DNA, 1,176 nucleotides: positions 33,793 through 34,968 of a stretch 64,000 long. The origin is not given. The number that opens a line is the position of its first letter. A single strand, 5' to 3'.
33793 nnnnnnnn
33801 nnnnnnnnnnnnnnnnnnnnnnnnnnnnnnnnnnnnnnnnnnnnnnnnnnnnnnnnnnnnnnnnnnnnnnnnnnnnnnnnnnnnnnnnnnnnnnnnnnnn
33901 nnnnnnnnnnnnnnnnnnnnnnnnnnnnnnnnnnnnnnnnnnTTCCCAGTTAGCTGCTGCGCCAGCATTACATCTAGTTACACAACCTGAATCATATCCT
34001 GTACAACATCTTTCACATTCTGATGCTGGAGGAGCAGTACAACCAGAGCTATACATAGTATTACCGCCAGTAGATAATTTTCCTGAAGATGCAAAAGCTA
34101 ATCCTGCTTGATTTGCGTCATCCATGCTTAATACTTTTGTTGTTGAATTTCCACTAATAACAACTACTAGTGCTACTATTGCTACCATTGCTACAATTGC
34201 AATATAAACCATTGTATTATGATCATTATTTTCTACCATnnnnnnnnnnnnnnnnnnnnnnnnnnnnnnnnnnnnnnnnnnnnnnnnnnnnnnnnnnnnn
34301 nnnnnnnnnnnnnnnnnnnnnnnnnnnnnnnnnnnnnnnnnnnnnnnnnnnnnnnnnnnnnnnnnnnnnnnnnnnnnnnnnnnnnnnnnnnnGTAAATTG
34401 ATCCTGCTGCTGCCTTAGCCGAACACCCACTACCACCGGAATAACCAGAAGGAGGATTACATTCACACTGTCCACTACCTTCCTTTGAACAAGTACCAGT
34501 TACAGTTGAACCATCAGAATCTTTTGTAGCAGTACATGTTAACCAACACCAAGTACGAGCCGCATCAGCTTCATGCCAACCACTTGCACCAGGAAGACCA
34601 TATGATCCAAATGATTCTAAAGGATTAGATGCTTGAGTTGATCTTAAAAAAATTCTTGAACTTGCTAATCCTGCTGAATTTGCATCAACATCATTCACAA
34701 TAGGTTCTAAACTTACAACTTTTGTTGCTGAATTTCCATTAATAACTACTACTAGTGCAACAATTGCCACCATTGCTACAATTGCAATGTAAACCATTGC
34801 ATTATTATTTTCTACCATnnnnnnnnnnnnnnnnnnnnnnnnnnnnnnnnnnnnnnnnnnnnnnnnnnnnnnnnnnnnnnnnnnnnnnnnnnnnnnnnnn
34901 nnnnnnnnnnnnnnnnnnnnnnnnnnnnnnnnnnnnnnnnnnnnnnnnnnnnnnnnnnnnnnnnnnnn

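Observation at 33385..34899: Tandem constant-leader / variable 6-Cys core cassettes: candidate diversified disulfide peptide system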

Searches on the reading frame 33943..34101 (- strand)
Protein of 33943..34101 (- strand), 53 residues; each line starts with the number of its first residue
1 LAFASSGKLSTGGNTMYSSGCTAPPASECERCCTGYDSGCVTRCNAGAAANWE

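Call 49: find_homologous_proteins(query=A7, max_evalue=1)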
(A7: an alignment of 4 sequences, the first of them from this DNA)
Query A7 (4 sequences) (53 aa, profile of the alignment): 2 proteins with E <= 1 among 60 candidates.
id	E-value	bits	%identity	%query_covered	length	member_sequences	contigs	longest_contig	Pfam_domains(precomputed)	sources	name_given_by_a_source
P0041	4.5e-24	102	57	81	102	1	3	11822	-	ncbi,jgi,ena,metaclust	metaclust:\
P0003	9.8e-24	101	100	100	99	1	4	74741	-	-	-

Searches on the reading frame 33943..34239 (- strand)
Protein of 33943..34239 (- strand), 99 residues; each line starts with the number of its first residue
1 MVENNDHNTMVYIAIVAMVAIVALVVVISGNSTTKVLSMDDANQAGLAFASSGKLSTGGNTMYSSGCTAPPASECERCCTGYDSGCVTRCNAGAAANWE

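Call 6: search_protein_families(library=pfam, proteins=[window:33943-34239:-], max_evalue=10)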
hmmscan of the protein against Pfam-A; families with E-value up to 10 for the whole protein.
window:33943-34239:- (99 aa): 0 families

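Call 7: search_protein_families(library=ncbifam, proteins=[window:33943-34239:-], max_evalue=10)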
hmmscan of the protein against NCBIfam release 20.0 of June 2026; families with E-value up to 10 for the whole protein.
window:33943-34239:- (99 aa): 1 family
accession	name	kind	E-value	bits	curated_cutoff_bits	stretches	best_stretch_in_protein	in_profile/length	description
TIGR02658.1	TTQ_MADH_Hv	equivalog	0.088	11.6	454.45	1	9-64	20-75/358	methylamine dehydrogenase (amicyanin) large subunit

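Call 59: predict_structure(alignment_id=A8)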
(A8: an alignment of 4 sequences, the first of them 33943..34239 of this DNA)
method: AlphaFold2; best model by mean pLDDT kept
length: 99 residues; sequences in the alignment: 4
mean_pLDDT: 52.9   pTM: 0.27
mean pLDDT of the five models: 52.9, 52.3, 49.8, 46.6, 44.6
residues with pLDDT >= 90: 0; 70-90: 12; 50-70: 41; < 50: 46
segments of 3 or more residues with pLDDT < 50: 1-4, 31-66, 94-99
pLDDT, mean of each block of 10 residues (from residue 1): 49 69 67 39 38 34 48 67 68 50
secondary structure, 60 per line:
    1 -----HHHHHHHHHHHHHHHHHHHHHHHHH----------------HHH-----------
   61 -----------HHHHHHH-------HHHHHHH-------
elements in order: H6-30 H72-78 H86-92

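Call 64: fold_search(model_id=the predicted structure, library=pdb)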
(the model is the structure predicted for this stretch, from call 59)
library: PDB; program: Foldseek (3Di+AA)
matches with E <= 10: 0; with E <= 0.001: 0
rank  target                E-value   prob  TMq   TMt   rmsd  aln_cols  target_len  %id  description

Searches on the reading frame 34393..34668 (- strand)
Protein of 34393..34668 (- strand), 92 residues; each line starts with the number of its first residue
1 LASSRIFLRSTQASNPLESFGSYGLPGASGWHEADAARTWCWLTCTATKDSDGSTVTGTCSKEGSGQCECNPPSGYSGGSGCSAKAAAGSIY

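Call 29: find_homologous_proteins(query=window:34393-34668:-, max_evalue=1)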
Query seq(92 aa) (92 aa): 1 proteins with E <= 1 among 3 candidates.
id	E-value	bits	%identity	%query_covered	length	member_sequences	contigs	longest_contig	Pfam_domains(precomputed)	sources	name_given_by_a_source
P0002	9.0e-54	197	100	100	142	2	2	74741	-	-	-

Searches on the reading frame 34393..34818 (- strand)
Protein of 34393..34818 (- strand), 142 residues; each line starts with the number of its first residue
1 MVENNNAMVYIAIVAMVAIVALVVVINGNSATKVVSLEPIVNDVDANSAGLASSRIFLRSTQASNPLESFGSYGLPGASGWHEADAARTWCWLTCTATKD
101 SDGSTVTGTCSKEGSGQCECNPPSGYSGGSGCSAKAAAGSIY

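Call 6: search_protein_families(library=pfam, proteins=[window:34393-34818:-], max_evalue=10)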
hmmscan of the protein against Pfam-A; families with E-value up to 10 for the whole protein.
window:34393-34818:- (142 aa): 1 family
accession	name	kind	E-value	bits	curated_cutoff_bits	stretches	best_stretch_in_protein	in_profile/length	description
PF20646.2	Hpf1_C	-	0.38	10.9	25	1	95-109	18-32/35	Hpf1 C-terminal YTTT repeat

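Call 7: search_protein_families(library=ncbifam, proteins=[window:34393-34818:-], max_evalue=10)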
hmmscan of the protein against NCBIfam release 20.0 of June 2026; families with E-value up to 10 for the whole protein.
window:34393-34818:- (142 aa): 0 families

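Call 17: find_related_loci(query=A4, collection=genome_contigs, flank=6000)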
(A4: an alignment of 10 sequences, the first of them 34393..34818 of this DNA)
Query A4 (142 aa) in genome_contigs; peptide patterns used: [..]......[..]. (x = any residue, [..] = any of these).
23 stretches matched a pattern, but none encodes a relative of the query by tblastn (E <= 1e-3).

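Call 60: predict_structure(protein=window:34393-34818:-)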
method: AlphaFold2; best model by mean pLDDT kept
length: 142 residues; sequences in the alignment: 1
mean_pLDDT: 58.6   pTM: 0.37
mean pLDDT of the five models: 58.6, 49.8, 46.7, 45.4, 40.7
residues with pLDDT >= 90: 1; 70-90: 51; 50-70: 36; < 50: 54
segments of 3 or more residues with pLDDT < 50: 30-78, 138-142
pLDDT, mean of each block of 10 residues (from residue 1): 74 88 68 43 32 35 34 41 60 75 81 68 75 52 32
secondary structure, 60 per line:
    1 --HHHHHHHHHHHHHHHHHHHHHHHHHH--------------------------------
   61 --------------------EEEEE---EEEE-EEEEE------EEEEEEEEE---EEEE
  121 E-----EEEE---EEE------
elements in order: H3-28 E81-85 E89-92 E94-98 E105-113 E117-121 E127-130 E134-136

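Call 63: fold_search(model_id=the predicted structure, library=pdb)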
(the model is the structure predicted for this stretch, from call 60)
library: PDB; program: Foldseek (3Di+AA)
matches with E <= 10: 316; with E <= 0.001: 0
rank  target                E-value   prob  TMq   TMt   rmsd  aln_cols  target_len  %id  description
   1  6vna_C                1.3e+00  0.10  0.16  0.19   4.9        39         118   13  Pden_1323 (released 2021-02-03)
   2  3lh0_A                1.6e+00  0.07  0.14  0.17   9.7        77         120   10  Crystal structure of the 53BP1 tandem tudor domain in complex with p53K372me2 (released 2010-03-23)
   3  4qq6                  1.7e+00  0.12  0.16  0.32   7.6        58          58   17  Crystal Structure of tudor domain of SMN1 in complex with a small organic molecule (released 2014-08-06)
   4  2hlv                  1.7e+00  0.05  0.16  0.15  11.8        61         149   15  Bovine Odorant Binding Protein deswapped triple mutant (released 2008-03-25)
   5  9f9p_A                1.8e+00  0.18  0.18  0.11   3.1        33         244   21  CryoEM structure of recombinant Trypanosoma cruzi apo proteasome 20S subunit (released 2024-12-25)
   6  4x34_B                1.9e+00  0.06  0.14  0.17   9.6        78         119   10  Crystal structure of the 53BP1 tandem tudor domain in complex with p53K381acK382me2 (released 2015-03-04)
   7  6vip_A                2.0e+00  0.04  0.13  0.15  11.4        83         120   10  TUDOR DOMAIN OF TUMOR SUPPRESSOR P53BP1 WITH MFP-6008 (released 2020-02-12)
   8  1a09_B                2.1e+00  0.06  0.11  0.14   5.7        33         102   15  C-src (SH2 domain) complexed with ace-formyl phosphotyr-glu-(n,n-dipentyl amine) (released 1998-04-08)
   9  1a07_B                2.1e+00  0.06  0.14  0.17   9.1        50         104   12  C-SRC (SH2 DOMAIN) COMPLEXED WITH ACE-MALONYL TYR-GLU-(N,N-DIPENTYL AMINE) (released 1998-04-08)
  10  9ckj_F                2.1e+00  0.06  0.14  0.16   9.9        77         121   10  Co-crystal structure of 53BP1 tandem Tudor domains in complex with UNC9512 (released 2024-10-30)
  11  7p2q_A                2.3e+00  0.06  0.15  0.14  12.7        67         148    4  Human Signal Peptidase Complex Paralog C (SPC-C) (released 2021-10-06)
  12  6my0_B                2.3e+00  0.04  0.14  0.16  11.4        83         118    8  Structure of 53BP1 Tandem Tudor domains with E1549P and D1550N mutations (released 2019-11-27)
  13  1kxe                  2.4e+00  0.10  0.14  0.13   6.3        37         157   16  SINDBIS VIRUS CAPSID (Y180S, E183G DOUBLE MUTANT), TETRAGONAL CRYSTAL FORM (released 1996-11-08)
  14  1svp_A                2.4e+00  0.09  0.14  0.13   6.5        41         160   17  SINDBIS VIRUS CAPSID PROTEIN (released 1996-08-17)
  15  7w30_A                2.4e+00  0.07  0.14  0.27   8.9        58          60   19  Tudor domain of SMN in complex with a small molecule (released 2022-10-05)
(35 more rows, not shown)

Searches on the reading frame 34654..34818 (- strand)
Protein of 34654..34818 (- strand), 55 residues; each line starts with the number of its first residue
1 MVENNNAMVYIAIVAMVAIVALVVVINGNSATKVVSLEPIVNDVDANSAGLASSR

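Call 42: search_protein_representatives(alignment_id=A6)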
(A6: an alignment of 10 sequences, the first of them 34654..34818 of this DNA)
Query: 10 sequences, 55 profile positions. Proteins with E-value up to 0.001 (for the whole library): 362; up to 1e-10: 22; up to 1e-30: 0. The best 150 are listed.
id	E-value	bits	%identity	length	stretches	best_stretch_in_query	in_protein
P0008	3.9e-20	87.4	-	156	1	1-54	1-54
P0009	6.1e-20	86.8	-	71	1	1-54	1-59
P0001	1.0e-19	86.0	-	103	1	1-54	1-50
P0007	1.6e-19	85.4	-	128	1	1-54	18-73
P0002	7.6e-19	83.2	-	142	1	1-54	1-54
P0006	2.0e-18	81.9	-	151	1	4-54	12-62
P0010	7.2e-17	76.9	-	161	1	1-54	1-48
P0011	1.0e-16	76.4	-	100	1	1-54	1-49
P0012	2.7e-16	75.1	-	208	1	4-54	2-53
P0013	1.6e-15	72.6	-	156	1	4-54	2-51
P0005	8.3e-15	70.3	-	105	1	2-54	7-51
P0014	9.9e-15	70.1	-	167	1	1-54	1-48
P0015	2.0e-14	69.1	-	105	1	1-53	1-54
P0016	4.1e-14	68.1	-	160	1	1-54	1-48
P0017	1.4e-13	66.4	-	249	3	4-52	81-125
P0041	8.2e-09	51.1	-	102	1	3-54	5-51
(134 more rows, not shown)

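Call 56: find_encoding_contigs(protein=P0041, flank=6000, max_places=3)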
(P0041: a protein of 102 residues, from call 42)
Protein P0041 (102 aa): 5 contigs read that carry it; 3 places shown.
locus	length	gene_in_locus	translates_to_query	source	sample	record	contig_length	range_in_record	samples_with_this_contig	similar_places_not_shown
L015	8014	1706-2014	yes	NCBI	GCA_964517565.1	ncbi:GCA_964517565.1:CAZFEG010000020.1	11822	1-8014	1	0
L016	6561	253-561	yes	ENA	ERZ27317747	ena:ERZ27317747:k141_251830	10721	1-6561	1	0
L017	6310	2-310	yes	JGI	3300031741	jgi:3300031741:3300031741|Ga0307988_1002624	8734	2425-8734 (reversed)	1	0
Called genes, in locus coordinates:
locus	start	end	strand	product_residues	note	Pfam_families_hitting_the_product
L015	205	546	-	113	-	PF05239:PRC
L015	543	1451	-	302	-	PF01609:DDE_Tnp_1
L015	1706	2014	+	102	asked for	-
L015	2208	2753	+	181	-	PF03050:DDE_Tnp_IS66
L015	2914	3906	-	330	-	PF04981:NMD3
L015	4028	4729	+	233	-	-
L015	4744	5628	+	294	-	PF01351:RNase_HII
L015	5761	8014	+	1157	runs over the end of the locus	PF02463:SMC_N, PF13175:AAA_15, PF13304:AAA_21 (weak), PF06470:SMC_hinge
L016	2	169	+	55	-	?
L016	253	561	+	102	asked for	-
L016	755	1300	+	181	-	PF03050:DDE_Tnp_IS66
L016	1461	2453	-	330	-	PF04981:NMD3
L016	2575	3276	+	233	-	-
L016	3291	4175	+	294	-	PF01351:RNase_HII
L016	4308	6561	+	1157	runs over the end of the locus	PF02463:SMC_N, PF13175:AAA_15, PF13304:AAA_21 (weak), PF06470:SMC_hinge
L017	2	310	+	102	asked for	?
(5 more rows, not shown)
